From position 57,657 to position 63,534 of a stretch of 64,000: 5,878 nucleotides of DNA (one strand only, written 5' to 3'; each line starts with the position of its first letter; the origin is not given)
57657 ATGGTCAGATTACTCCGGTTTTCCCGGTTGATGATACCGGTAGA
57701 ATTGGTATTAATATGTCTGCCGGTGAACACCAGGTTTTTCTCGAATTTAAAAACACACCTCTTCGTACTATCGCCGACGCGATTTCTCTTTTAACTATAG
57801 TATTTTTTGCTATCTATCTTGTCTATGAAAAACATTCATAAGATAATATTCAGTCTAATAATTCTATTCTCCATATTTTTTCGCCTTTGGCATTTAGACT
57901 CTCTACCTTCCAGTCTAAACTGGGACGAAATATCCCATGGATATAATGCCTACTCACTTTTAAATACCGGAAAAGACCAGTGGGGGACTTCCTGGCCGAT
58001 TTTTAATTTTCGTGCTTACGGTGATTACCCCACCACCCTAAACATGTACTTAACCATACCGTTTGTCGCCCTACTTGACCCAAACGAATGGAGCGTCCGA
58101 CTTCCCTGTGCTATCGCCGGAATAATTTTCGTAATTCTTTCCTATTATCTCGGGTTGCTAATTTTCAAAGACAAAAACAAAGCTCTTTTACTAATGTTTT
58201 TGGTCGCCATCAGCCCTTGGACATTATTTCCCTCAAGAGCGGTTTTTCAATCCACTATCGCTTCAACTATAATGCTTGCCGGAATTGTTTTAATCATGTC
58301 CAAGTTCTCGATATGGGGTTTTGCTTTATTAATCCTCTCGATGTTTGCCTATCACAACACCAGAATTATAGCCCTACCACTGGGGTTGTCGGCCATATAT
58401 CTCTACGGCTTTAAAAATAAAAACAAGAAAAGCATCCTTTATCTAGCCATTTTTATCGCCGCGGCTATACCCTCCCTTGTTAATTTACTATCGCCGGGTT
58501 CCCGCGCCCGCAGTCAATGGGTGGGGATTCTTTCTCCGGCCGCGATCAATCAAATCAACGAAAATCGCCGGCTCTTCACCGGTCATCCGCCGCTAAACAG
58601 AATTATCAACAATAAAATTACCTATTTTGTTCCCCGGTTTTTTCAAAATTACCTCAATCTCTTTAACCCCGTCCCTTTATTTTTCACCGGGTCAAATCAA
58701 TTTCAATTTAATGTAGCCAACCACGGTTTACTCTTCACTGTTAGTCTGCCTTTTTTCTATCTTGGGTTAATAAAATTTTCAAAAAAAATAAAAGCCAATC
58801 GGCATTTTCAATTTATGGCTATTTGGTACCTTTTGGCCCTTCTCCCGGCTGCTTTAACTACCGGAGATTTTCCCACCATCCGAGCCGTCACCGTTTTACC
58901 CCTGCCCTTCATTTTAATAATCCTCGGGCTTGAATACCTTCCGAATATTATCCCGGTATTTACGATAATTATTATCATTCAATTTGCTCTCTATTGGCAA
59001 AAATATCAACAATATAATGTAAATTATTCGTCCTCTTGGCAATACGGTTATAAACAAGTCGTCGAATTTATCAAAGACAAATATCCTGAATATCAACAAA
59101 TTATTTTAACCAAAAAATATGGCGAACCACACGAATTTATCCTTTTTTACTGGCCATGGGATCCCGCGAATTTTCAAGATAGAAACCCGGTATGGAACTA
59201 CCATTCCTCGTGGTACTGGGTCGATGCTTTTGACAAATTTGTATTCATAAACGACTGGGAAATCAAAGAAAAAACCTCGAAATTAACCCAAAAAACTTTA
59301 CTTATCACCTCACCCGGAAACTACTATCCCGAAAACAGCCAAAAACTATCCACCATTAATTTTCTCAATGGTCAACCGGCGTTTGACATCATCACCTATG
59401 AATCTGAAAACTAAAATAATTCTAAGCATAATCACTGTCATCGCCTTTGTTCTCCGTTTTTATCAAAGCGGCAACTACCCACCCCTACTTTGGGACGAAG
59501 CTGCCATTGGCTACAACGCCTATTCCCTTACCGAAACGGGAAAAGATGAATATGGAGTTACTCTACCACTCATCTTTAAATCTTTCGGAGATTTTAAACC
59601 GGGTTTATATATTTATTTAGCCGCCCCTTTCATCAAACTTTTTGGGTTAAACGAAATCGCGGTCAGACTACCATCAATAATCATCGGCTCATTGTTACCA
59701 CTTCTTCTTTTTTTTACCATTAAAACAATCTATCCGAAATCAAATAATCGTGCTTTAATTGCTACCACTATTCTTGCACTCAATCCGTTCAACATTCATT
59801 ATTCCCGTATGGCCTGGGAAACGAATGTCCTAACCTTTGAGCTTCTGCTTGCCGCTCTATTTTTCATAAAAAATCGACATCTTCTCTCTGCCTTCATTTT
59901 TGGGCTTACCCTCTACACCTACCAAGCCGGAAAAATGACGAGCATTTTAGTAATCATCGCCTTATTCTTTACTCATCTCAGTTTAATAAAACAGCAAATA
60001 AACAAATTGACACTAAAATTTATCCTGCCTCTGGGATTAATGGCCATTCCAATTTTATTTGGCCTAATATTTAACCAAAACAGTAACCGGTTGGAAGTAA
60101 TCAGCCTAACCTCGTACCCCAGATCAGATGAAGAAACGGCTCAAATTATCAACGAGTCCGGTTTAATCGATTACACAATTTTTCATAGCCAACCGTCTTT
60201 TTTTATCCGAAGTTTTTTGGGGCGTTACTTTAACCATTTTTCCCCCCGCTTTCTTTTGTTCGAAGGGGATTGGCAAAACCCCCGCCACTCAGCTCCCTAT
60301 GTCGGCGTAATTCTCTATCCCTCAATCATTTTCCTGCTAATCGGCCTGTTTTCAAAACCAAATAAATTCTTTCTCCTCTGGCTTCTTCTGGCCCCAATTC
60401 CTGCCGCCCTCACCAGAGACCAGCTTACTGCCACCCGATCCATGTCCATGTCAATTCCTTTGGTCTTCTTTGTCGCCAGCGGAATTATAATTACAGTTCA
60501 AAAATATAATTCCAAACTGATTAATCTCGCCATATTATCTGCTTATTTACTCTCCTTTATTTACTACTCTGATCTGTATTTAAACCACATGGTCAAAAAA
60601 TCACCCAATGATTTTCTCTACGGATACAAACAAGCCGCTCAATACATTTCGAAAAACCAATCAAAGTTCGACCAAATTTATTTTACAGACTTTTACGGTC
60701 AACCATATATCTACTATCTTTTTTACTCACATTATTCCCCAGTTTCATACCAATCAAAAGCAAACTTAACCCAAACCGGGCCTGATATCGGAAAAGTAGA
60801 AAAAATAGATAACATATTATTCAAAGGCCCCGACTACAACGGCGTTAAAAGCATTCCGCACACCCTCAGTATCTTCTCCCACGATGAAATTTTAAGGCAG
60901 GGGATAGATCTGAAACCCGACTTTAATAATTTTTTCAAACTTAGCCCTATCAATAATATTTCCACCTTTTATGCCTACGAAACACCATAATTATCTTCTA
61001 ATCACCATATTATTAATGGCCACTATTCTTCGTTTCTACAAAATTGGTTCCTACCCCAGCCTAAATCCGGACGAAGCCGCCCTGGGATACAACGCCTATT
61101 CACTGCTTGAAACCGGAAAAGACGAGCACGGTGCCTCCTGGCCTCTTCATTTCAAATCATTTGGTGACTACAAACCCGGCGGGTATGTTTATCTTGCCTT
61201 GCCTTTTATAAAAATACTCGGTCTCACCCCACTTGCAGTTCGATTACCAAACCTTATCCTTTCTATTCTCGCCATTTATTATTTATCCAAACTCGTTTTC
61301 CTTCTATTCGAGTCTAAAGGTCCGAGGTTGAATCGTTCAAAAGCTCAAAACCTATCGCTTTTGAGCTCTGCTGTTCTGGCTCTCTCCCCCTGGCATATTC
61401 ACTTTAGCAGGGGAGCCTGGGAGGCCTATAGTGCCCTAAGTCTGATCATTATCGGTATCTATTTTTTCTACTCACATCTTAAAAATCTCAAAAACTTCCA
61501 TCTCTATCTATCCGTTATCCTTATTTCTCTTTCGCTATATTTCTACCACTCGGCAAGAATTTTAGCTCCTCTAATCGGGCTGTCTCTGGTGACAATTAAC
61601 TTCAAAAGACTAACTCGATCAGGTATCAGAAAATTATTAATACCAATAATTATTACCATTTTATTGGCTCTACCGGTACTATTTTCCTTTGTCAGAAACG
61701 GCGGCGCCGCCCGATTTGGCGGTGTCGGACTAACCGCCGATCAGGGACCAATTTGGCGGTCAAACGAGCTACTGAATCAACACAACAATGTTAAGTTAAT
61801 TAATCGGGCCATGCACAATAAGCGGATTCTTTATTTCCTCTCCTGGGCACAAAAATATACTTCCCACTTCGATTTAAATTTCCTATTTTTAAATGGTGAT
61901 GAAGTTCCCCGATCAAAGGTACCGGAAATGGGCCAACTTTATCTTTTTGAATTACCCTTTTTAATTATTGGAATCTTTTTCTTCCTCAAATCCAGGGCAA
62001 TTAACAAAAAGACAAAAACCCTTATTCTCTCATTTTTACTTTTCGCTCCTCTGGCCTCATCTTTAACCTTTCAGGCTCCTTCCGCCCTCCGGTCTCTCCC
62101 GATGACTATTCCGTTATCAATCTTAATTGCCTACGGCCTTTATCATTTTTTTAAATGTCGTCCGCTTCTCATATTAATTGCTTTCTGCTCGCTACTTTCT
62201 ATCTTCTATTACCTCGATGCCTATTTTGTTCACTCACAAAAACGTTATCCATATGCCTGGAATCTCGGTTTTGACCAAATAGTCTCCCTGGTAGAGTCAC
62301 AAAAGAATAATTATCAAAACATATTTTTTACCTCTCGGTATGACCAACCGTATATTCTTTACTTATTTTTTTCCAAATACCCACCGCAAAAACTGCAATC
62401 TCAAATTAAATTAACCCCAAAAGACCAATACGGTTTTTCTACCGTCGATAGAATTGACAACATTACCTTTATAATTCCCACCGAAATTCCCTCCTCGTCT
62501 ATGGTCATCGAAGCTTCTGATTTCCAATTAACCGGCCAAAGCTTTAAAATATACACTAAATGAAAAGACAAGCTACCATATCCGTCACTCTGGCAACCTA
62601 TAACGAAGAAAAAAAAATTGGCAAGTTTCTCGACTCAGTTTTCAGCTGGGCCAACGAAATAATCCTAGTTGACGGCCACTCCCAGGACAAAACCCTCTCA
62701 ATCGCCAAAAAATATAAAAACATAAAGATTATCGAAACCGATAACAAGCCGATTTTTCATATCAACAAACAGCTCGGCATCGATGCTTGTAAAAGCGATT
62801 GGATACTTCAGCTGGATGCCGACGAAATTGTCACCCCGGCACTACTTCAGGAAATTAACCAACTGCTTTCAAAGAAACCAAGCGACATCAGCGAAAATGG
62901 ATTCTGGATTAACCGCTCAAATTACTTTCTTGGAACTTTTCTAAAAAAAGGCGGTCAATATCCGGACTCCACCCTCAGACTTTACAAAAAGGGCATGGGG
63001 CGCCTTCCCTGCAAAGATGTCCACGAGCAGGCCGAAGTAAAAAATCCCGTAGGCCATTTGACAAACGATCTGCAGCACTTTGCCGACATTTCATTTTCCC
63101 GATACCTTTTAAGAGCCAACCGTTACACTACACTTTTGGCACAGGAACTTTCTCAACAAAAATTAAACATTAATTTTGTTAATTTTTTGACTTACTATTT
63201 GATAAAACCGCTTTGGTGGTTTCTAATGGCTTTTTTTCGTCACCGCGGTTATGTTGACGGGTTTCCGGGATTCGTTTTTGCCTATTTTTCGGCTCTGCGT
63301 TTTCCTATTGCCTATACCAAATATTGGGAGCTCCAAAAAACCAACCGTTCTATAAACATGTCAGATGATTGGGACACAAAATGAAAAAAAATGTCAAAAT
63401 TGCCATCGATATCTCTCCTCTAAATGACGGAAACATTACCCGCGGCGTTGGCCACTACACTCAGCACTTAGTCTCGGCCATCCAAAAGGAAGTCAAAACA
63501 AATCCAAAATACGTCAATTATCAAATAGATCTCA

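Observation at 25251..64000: Very large glycosylation island dominated by about 19 paralogous GT-C membrane transferases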

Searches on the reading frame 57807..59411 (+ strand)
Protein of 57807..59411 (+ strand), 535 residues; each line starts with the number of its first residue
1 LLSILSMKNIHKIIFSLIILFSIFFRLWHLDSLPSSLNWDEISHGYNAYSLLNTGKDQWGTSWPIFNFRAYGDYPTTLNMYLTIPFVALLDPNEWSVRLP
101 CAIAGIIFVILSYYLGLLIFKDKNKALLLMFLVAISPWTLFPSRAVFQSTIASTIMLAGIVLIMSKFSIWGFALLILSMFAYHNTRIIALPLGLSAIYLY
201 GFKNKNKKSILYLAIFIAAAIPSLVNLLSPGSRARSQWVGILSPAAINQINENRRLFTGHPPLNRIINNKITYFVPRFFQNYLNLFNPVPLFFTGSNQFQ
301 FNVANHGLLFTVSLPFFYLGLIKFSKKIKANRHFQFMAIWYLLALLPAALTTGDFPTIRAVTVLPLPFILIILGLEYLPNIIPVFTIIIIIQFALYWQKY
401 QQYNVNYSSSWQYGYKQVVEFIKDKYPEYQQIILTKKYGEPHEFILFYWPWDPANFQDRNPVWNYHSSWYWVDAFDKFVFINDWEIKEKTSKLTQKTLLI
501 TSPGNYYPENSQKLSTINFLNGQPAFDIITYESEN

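Call 5: search_protein_families(library=pfam, proteins=[window:57807-59411:+], max_evalue=0.01)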
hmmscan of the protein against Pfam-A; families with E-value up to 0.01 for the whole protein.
window:57807-59411:+ (535 aa): 2 families
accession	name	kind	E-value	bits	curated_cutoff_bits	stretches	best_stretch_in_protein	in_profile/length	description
PF13231.12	PMT_2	-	2e-05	25.3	26.1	1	85-222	12-154/160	Dolichyl-phosphate-mannose-protein mannosyltransferase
PF02366.24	PMT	-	0.00044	20.3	22.7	1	18-163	3-151/245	Dolichyl-phosphate-mannose-protein mannosyltransferase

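Call 22: search_protein_families(library=ncbifam, proteins=[window:57807-59411:+], max_evalue=0.01)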
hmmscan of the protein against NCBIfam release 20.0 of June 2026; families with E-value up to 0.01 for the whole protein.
window:57807-59411:+ (535 aa): 0 families

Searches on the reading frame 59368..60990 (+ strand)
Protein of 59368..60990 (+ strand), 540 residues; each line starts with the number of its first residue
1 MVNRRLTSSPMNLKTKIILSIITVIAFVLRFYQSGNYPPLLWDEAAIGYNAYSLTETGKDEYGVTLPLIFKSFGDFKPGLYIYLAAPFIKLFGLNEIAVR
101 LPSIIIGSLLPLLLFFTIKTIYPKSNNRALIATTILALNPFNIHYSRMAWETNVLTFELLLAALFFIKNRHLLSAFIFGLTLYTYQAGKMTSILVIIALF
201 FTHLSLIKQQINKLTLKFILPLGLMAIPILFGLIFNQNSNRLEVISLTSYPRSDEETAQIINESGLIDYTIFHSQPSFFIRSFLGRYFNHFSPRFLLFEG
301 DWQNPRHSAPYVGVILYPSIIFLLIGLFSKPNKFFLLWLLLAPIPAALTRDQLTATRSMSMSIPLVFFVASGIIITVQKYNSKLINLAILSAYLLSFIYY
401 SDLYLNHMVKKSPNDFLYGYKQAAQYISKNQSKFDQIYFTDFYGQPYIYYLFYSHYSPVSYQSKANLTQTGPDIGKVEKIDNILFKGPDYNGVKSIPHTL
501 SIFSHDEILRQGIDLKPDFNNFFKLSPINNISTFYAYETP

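Call 5: search_protein_families(library=pfam, proteins=[window:59368-60987:+], max_evalue=0.01)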
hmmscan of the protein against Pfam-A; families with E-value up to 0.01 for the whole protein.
window:59368-60987:+ (540 aa): 2 families
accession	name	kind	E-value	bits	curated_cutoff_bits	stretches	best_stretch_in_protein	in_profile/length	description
PF02366.24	PMT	-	1.2e-10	41.8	22.7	1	21-230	2-231/245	Dolichyl-phosphate-mannose-protein mannosyltransferase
PF13231.12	PMT_2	-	8.4e-09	36.3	26.1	1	78-225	3-148/160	Dolichyl-phosphate-mannose-protein mannosyltransferase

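Call 12: find_encoding_contigs(protein=window:59368-60990:+, flank=10000, max_places=6)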
Protein window:59368-60990:+ (540 aa): 1 contig read that carries it; 1 place shown.
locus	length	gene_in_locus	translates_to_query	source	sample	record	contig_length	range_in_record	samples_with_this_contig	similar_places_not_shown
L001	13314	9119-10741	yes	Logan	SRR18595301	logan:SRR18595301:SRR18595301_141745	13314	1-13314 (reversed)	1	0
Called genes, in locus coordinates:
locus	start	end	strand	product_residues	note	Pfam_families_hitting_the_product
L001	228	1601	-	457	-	-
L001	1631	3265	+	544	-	PF13231:PMT_2 (weak)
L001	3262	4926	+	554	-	PF10131:PTPS_related (weak)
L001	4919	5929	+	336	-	-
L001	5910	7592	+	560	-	-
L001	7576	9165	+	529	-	-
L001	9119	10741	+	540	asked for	PF02366:PMT, PF13231:PMT_2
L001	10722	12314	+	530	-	-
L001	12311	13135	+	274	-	PF00535:Glycos_transf_2, PF13641:Glyco_tranf_2_3 (weak)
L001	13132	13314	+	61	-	?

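Call 17: search_solved_structures(query=A1, max_evalue=1)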
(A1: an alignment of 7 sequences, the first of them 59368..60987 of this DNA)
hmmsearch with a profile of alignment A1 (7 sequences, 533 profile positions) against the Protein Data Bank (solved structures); distinct sequences matched with E-value up to 1: 15.
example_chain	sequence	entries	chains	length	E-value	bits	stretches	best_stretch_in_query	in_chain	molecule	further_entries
9dbp_B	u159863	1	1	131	0.061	15.2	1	246-294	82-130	REST corepressor 1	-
2v1d_B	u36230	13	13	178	0.093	14.6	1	246-296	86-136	REST COREPRESSOR 1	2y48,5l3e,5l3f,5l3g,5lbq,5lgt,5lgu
6s35_B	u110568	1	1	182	0.097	14.6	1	246-296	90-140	REST corepressor 1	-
6w4k_B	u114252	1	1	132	0.11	14.4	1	246-294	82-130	REST corepressor 1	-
2x0l_B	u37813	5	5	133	0.11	14.4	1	246-294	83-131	REST COREPRESSOR 1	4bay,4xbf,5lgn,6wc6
8ym7_B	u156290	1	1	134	0.11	14.4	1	246-294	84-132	REST corepressor 1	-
8jf5_B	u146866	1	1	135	0.11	14.4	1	246-294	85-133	REST corepressor 1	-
5h6q_B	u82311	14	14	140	0.12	14.2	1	246-294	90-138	REST corepressor 1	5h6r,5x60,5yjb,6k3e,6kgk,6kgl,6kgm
12lp_B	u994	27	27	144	0.13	14.2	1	246-294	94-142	REST corepressor 1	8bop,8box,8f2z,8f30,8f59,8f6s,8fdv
6vyp_N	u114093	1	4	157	0.15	13.9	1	246-294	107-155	REST corepressor 1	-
2iw5_B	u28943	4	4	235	0.15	13.9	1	246-296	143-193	REST COREPRESSOR 1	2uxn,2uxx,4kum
8voj_D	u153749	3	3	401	0.27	13.1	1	246-296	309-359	REST corepressor 1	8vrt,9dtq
2xaf_B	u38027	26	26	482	0.37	12.7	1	246-296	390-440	REST COREPRESSOR 1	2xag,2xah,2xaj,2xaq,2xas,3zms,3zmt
6tuy_B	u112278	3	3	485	0.37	12.6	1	246-296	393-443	REST corepressor 1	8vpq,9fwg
2z04_A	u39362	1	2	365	0.63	11.9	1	62-109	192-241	Phosphoribosylaminoimidazole carboxylase ATPase subunit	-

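Call 22: search_protein_families(library=ncbifam, proteins=[window:59368-60987:+], max_evalue=0.01)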
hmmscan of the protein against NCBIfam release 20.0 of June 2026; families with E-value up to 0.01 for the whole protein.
window:59368-60987:+ (540 aa): 1 family
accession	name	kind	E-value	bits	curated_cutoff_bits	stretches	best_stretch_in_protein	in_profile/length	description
TIGR03663.1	TIGR03663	subfamily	8.7e-12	44.8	126.25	1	18-205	3-178/435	flippase activity-associated protein Agl23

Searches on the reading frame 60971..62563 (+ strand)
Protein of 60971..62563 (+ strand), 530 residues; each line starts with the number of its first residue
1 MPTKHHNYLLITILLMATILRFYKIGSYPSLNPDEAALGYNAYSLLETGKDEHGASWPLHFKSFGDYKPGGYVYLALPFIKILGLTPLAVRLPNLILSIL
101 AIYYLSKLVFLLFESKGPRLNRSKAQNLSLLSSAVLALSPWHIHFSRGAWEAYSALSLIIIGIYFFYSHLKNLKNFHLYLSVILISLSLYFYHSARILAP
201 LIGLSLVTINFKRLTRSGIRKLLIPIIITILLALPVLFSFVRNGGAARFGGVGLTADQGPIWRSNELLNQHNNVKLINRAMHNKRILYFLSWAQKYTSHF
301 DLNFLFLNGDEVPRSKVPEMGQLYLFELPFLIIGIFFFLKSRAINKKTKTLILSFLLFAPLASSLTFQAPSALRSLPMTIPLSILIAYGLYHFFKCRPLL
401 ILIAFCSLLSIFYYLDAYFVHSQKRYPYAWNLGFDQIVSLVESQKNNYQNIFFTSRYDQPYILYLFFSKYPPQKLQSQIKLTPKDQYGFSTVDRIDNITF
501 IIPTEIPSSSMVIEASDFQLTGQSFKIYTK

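Call 5: search_protein_families(library=pfam, proteins=[window:60971-62560:+], max_evalue=0.01)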
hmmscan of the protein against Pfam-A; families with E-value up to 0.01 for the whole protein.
window:60971-62560:+ (530 aa): 0 families

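Call 22: search_protein_families(library=ncbifam, proteins=[window:60971-62560:+], max_evalue=0.01)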
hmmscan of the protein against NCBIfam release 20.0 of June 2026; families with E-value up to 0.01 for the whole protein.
window:60971-62560:+ (530 aa): 0 families

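Call 102: find_encoding_contigs(protein=window:60971-62563:+, flank=10000, max_places=6)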
Protein window:60971-62563:+ (530 aa): 1 contig read that carries it; 1 place shown.
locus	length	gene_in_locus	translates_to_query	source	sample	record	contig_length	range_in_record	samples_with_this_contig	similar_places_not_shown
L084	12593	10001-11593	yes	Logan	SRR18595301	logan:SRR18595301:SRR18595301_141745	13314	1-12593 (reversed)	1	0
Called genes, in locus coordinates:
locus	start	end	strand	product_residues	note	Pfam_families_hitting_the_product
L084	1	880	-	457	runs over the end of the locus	-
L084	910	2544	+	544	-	PF13231:PMT_2 (weak)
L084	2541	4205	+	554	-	PF10131:PTPS_related (weak)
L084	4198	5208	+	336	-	-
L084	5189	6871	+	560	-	-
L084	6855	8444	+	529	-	-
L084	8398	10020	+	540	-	PF02366:PMT, PF13231:PMT_2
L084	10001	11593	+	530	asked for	-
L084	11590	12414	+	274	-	PF00535:Glycos_transf_2, PF13641:Glyco_tranf_2_3 (weak)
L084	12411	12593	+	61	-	?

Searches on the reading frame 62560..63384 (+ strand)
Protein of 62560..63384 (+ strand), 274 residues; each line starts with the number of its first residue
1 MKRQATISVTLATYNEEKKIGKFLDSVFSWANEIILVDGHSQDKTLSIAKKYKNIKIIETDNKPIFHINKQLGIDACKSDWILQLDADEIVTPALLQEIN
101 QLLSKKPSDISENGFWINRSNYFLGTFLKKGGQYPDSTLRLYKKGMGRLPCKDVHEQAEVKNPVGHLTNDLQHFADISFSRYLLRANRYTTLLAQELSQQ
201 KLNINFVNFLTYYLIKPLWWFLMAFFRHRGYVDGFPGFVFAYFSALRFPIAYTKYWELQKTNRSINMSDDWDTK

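Call 5: search_protein_families(library=pfam, proteins=[window:62560-63381:+], max_evalue=0.01)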
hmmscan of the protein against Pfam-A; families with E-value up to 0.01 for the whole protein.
window:62560-63381:+ (274 aa): 4 families
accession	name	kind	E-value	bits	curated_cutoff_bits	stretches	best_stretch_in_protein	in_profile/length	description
PF00535.33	Glycos_transf_2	-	6.6e-20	72.2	23.3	1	8-110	1-110/168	Glycosyl transferase family 2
PF13704.12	Glyco_tranf_2_4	-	1.8e-08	35.2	27.5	1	15-92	2-85/98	Glycosyl transferase family 2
PF13641.12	Glyco_tranf_2_3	-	5.9e-06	26.9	27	1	7-106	3-115/230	Glycosyltransferase like family 2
PF10111.15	Glyco_tranf_2_2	-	0.0019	18.2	27.3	1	28-104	26-107/276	Glycosyltransferase like family 2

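Call 46: search_protein_families(library=ncbifam, proteins=[window:62560-63381:+], max_evalue=0.00001)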
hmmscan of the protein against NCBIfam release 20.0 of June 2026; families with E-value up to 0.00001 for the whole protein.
window:62560-63381:+ (274 aa): 3 families
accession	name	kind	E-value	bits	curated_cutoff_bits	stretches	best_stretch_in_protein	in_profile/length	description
TIGR04195.1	S_glycosyl_SunS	equivalog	1e-11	44.3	350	1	5-90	57-143/421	SunS family peptide S-glycosyltransferase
TIGR04283.1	glyco_like_mftF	equivalog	1.1e-11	44.7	182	1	7-107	1-101/221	TIGR04283 family arsenosugar biosynthesis glycosyltransferase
NF007482.0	PRK10073.1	equivalog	1.7e-09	37.1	423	1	2-117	3-125/334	glycosyltransferase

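Call 53: find_encoding_contigs(protein=window:62560-63384:+, flank=10000, max_places=4)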
Protein window:62560-63384:+ (274 aa): 1 contig read that carries it; 1 place shown.
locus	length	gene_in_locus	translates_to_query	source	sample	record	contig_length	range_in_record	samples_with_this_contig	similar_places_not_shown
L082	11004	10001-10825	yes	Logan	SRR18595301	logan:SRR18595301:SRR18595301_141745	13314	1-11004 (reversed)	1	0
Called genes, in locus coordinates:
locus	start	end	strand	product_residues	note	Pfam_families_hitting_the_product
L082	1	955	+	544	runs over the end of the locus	PF13231:PMT_2 (weak)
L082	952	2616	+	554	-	PF10131:PTPS_related (weak)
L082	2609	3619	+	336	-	-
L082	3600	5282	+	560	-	-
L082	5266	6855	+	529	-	-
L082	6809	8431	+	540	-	PF02366:PMT, PF13231:PMT_2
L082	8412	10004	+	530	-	-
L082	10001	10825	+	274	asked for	PF00535:Glycos_transf_2, PF13641:Glyco_tranf_2_3 (weak)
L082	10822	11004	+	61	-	?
